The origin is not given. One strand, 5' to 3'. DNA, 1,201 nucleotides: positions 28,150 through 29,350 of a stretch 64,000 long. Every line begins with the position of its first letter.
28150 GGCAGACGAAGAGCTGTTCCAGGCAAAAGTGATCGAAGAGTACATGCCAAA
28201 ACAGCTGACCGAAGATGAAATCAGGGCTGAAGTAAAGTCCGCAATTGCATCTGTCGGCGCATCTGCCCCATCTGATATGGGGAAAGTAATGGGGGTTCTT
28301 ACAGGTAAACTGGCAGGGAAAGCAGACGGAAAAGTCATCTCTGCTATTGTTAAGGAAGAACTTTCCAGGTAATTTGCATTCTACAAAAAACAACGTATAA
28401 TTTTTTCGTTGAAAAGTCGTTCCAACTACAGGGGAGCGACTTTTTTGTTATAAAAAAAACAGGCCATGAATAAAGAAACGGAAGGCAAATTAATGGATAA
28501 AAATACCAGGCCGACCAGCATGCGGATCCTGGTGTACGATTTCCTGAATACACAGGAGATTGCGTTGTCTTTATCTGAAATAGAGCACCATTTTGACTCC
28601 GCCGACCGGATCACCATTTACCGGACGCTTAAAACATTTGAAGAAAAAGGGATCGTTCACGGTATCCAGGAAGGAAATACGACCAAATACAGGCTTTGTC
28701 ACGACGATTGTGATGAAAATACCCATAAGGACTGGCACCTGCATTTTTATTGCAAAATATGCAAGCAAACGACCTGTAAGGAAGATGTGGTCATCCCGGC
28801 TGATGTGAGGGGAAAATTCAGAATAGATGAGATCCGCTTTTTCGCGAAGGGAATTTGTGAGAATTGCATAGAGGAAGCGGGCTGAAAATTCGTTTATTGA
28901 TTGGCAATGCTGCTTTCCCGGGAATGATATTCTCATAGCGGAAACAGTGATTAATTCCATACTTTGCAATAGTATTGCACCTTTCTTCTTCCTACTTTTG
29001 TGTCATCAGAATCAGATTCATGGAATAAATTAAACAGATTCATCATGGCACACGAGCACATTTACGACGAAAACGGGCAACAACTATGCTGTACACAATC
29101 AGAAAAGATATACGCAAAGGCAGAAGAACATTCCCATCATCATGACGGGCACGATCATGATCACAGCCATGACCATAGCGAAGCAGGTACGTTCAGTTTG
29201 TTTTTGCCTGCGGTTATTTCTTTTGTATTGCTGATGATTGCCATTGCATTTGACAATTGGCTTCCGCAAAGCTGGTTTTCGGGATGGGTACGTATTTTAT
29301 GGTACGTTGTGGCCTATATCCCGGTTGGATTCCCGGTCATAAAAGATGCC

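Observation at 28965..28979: Perfect 15-bp dyad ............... between a Fur-family regulator gene and a Zn/Cd-type P1B ATPase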

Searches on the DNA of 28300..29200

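Call 60: search_rna_families(source=window, start=28300, end=29200, threshold=evalue, max_evalue=1)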
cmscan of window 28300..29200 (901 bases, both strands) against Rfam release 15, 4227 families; matches with E-value up to 1: 2.
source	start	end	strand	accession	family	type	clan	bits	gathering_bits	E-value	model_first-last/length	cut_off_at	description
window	28407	28459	+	RF02433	SpF36_sRNA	Gene; sRNA;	-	23.8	48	0.88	1-51/51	no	Streptococcus sRNA SpF36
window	28823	28887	+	RF01310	sR7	Gene; snRNA; snoRNA; CD-box;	-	16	37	0.56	1-57/57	no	Small nucleolar RNA sR7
